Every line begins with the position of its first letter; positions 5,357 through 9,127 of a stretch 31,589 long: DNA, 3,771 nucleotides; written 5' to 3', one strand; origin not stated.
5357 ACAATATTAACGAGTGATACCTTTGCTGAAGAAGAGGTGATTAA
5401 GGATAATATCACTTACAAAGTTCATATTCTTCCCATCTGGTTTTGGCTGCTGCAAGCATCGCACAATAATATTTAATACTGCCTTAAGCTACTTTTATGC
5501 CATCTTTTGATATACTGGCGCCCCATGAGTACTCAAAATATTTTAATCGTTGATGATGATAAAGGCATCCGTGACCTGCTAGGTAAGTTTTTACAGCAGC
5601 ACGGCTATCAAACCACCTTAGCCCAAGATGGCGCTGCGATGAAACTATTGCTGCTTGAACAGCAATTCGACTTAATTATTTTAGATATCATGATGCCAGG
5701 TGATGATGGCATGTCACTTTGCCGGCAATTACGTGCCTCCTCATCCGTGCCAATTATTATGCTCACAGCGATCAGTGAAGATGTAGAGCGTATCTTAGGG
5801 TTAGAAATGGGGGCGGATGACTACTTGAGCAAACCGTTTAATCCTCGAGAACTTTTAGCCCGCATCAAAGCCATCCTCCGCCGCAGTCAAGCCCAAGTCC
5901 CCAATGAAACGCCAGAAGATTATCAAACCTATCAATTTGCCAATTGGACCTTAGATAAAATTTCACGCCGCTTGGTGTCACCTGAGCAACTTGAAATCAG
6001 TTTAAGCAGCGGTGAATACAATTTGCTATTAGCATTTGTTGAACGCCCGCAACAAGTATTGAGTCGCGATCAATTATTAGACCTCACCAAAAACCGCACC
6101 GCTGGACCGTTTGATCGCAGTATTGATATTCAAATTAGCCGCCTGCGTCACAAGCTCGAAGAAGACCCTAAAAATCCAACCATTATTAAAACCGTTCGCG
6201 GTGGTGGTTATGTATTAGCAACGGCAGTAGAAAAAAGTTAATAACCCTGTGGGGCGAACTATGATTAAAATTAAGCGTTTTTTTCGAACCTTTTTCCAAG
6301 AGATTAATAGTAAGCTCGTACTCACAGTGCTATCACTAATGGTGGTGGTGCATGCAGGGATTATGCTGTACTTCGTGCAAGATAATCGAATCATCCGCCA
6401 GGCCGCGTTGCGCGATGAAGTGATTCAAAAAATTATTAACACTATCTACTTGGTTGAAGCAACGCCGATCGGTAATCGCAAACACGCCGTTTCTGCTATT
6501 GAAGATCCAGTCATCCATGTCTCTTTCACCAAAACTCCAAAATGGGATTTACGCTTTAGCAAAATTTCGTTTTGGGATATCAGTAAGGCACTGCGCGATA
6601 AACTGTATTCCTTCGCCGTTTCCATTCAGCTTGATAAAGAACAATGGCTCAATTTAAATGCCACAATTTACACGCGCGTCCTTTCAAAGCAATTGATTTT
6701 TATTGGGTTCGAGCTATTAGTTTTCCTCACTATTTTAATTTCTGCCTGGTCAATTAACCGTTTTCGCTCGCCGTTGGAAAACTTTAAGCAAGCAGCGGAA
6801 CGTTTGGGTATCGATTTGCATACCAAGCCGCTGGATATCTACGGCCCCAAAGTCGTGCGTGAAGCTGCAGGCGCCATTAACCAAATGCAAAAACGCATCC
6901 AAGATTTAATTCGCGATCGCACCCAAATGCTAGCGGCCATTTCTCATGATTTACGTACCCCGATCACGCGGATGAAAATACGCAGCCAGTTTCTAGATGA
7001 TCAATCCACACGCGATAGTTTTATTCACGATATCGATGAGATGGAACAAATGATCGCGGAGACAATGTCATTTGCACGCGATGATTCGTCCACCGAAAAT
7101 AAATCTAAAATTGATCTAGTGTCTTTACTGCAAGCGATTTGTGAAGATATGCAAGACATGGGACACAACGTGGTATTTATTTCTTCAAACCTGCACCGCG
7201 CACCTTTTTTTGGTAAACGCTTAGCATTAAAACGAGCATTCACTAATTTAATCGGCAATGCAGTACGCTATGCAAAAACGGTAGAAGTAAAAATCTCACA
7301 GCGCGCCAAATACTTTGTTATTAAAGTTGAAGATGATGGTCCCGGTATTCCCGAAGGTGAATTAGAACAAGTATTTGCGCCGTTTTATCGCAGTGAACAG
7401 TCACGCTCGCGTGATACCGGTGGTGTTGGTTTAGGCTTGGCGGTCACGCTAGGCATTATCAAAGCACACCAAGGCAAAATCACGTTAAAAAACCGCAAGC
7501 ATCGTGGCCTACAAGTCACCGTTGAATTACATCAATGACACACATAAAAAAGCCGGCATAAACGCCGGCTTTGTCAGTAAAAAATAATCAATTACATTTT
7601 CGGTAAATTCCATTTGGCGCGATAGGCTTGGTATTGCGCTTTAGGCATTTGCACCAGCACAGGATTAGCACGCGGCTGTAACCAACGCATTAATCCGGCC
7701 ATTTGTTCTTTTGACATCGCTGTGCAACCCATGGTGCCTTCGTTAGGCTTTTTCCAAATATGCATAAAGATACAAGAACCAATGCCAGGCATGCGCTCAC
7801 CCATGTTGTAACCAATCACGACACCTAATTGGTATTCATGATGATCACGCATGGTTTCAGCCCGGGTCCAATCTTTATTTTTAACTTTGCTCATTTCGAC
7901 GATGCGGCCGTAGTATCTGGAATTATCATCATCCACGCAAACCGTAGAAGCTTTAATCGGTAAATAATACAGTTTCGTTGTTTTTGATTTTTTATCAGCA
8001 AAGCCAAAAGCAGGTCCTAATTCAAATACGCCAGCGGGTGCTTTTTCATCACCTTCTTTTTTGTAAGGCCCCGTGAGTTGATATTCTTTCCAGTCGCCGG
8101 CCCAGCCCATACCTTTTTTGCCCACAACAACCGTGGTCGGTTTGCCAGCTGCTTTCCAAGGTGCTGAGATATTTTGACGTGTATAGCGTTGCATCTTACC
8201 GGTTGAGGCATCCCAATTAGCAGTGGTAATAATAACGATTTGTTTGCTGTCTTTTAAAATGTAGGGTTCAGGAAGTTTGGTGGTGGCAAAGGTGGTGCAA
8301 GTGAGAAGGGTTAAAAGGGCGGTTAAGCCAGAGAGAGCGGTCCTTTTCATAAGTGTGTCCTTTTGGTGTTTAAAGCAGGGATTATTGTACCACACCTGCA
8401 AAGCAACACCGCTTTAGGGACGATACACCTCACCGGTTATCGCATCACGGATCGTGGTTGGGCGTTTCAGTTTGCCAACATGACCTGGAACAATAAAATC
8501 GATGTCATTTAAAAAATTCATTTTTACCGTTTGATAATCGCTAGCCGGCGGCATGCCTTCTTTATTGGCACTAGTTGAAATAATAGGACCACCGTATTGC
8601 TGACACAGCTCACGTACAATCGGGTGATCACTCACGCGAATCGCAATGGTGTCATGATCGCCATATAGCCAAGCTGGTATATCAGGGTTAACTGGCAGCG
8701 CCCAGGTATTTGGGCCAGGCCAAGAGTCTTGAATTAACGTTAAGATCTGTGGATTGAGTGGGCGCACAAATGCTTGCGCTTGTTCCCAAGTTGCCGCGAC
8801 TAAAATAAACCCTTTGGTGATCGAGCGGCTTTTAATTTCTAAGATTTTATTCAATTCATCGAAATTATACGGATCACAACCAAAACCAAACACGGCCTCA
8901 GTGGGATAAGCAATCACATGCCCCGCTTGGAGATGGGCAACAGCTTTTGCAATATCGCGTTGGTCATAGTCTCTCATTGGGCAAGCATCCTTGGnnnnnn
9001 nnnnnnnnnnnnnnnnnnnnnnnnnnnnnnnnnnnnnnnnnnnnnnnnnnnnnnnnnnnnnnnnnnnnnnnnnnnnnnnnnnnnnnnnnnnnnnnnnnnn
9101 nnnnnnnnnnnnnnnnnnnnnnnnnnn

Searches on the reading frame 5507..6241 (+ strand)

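Call 22: search_protein_families(library=pfam, proteins=[window:5507-6241:+])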
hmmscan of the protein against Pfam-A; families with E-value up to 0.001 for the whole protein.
window:5507-6241:+ (244 aa): 2 families
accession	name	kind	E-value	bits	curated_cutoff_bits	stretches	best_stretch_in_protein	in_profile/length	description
PF00072.30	Response_reg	-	1.8e-31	109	30.2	1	12-121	1-111/111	Response regulator receiver domain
PF00486.34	Trans_reg_C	-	2.6e-22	79.1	26.2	1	163-237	3-77/77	Transcriptional regulatory protein, C terminal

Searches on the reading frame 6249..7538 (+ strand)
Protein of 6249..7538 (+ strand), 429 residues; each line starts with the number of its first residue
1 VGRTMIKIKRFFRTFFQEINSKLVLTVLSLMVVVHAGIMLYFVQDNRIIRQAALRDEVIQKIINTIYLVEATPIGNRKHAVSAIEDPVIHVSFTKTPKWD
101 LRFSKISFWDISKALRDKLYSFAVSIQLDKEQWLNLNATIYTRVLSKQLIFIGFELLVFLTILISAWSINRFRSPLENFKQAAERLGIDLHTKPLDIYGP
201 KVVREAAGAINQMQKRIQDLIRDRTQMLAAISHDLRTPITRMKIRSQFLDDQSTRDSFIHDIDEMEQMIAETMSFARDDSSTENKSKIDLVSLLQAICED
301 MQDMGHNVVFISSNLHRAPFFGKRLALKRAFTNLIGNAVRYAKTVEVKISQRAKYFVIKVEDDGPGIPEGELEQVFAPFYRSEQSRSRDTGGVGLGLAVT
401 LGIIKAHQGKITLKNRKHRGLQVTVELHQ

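Call 22: search_protein_families(library=pfam, proteins=[window:6249-7538:+])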
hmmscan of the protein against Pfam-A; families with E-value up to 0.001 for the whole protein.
window:6249-7538:+ (429 aa): 4 families
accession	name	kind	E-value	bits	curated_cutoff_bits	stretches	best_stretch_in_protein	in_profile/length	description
PF02518.31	HATPase_c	-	3.3e-25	89.1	26.4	1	323-428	2-108/111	Histidine kinase-, DNA gyrase B-, and HSP90-like ATPase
PF00512.31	HisKA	-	2.2e-09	37.7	26.9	1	224-280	2-65/66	His Kinase A (phospho-acceptor) domain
PF13589.12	HATPase_c_3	-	2.2e-06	28.2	25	1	328-399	4-79/137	Histidine kinase-, DNA gyrase B-, and HSP90-like ATPase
PF13581.12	HATPase_c_2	-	2.9e-05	24.5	27.4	1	324-401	33-108/127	Histidine kinase-like ATPase domain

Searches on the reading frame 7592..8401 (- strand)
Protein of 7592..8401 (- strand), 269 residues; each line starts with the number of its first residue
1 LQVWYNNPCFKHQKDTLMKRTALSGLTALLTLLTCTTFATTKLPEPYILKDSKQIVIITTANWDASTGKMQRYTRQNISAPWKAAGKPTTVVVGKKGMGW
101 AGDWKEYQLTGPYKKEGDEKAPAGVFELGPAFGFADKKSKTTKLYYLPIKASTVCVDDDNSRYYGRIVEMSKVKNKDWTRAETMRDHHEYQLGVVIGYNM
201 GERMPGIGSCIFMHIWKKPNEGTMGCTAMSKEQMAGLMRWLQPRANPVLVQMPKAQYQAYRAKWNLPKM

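Call 22: search_protein_families(library=pfam, proteins=[window:7592-8401:-])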
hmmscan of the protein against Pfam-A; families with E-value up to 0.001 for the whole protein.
window:7592-8401:- (269 aa): 1 family
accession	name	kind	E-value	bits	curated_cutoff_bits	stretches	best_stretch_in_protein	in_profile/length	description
PF03734.19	YkuD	-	2.5e-06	28.6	23.4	1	91-250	28-146/146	L,D-transpeptidase catalytic domain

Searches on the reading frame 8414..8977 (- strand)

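Call 22: search_protein_families(library=pfam, proteins=[window:8414-8977:-])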
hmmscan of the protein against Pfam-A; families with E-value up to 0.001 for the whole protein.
window:8414-8977:- (187 aa): 1 family
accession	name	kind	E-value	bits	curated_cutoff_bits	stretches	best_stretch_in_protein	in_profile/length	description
PF01300.24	Sua5_yciO_yrdC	-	1.1e-45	155.8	25.1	1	16-183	3-173/178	Telomere recombination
